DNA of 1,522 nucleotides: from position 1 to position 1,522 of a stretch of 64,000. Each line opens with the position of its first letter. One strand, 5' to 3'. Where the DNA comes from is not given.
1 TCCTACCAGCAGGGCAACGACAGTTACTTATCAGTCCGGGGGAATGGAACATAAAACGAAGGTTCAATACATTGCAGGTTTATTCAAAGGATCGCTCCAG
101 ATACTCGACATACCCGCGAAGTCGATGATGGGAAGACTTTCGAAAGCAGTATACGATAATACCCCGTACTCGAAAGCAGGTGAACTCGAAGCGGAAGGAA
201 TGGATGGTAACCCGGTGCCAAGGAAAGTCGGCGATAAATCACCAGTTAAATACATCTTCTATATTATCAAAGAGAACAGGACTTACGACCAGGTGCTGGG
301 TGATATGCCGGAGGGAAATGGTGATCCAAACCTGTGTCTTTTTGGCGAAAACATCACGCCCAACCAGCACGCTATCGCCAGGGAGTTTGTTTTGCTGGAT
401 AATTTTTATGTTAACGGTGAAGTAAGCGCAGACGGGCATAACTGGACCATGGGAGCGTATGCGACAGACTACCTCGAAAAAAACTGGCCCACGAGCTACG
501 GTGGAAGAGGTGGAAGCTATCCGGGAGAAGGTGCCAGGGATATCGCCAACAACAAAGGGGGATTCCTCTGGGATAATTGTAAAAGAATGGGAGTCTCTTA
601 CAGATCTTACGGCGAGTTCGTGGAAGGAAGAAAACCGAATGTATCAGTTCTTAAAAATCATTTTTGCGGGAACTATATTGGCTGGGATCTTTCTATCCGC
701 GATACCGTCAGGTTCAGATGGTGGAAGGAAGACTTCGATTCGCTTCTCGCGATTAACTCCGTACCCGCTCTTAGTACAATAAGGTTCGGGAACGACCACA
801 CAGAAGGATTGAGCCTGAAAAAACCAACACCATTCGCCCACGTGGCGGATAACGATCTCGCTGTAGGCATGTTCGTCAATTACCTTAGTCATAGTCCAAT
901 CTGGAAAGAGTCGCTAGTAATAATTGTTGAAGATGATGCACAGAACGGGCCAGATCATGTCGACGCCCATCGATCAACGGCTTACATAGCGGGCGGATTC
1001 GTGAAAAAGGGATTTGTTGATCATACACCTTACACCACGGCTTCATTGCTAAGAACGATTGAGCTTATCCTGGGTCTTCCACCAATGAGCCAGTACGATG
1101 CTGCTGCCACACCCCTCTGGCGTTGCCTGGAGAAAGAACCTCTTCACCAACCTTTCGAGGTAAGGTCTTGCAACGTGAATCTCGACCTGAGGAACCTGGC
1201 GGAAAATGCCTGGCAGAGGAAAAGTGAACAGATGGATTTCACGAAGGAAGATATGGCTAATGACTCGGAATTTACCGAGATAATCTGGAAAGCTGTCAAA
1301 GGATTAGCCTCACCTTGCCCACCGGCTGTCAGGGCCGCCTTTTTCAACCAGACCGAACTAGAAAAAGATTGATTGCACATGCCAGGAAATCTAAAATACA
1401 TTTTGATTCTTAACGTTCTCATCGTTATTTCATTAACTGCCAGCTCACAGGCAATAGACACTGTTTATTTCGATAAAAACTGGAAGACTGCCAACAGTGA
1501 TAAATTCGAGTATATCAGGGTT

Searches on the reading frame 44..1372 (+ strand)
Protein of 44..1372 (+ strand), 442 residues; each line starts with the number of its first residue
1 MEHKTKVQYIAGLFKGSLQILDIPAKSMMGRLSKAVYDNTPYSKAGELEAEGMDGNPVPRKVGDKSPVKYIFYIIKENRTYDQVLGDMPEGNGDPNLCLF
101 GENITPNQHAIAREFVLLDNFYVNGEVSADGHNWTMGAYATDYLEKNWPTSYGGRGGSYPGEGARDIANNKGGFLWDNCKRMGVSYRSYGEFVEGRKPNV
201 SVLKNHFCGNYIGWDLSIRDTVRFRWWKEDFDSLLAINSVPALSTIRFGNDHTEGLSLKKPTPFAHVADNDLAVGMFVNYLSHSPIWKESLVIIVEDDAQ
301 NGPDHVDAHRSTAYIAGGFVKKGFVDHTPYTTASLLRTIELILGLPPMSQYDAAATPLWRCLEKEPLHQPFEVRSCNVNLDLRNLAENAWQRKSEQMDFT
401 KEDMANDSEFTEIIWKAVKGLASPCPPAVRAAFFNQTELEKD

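Call 79: search_protein_families(library=pfam, alignment_id=A4, max_evalue=0.00001)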
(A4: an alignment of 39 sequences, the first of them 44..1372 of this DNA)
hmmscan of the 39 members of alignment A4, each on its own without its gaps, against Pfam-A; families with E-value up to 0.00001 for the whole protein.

A. member 1, window:44-1372:+ (442 aa): 1 family
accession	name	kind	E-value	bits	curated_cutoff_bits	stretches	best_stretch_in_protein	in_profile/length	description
PF04185.19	Phosphoesterase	-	2.5e-11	43.8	23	1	100-346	102-356/356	Phosphoesterase family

B. families by the number of members that match (of 39 scanned): 55 families (the first 25 are shown)
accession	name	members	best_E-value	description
PF04616.20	Glyco_hydro_43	2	1.8e-51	Glycosyl hydrolases family 43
PF00326.27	Peptidase_S9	2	9.9e-44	Prolyl oligopeptidase family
PF02518.31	HATPase_c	2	1.8e-28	Histidine kinase-, DNA gyrase B-, and HSP90-like ATPase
PF00072.30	Response_reg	2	7.6e-26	Response regulator receiver domain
PF00512.31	HisKA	2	8.7e-18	His Kinase A (phospho-acceptor) domain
PF20434.5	BD-FAE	2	1.7e-12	BD-FAE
PF13204.13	Apiosidase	1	4.4e-110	Apiosidase-like, catalytic domain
PF13517.12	FG-GAP_3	1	7.9e-75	FG-GAP-like repeat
PF07690.21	MFS_1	1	6e-63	Major Facilitator Superfamily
PF02321.23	OEP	1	4.4e-45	Outer membrane efflux protein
PF02866.23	Ldh_1_C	1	5.2e-40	lactate/malate dehydrogenase, alpha/beta C-terminal domain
PF00056.29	Ldh_1_N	1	1e-38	lactate/malate dehydrogenase, NAD binding domain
PF11026.13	DUF2721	1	7.4e-30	Protein of unknown function (DUF2721)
PF04134.17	DCC1-like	1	6.1e-29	DCC1-like thiol-disulfide oxidoreductase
PF00930.27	DPPIV_N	1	1.2e-27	Dipeptidyl peptidase IV (DPP IV) N-terminal region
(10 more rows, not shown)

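Call 80: search_protein_families(library=padloc, alignment_id=A4, max_evalue=0.00001)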
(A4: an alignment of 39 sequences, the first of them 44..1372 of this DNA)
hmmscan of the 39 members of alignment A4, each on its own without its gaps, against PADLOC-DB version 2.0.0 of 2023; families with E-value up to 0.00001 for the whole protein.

A. member 1, window:44-1372:+ (442 aa): 0 families

B. families by the number of members that match (of 39 scanned): 8 families
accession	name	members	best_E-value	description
PDLC04135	mad3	1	4.7e-24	mads_3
PDLC02980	AriA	1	1.8e-15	-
PDLC04140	mad8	1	7.9e-13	mads_8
PDLC02914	ATPase-Toprim_I-B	1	2.2e-07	-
PDLC03878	NsnB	1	2.7e-07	-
PDLC02335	AbiLi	1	2.9e-06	AbiLi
PDLC04175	HEC-01A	1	3.2e-06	-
PDLC00075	GajA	1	7.3e-06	AAA ATPase domain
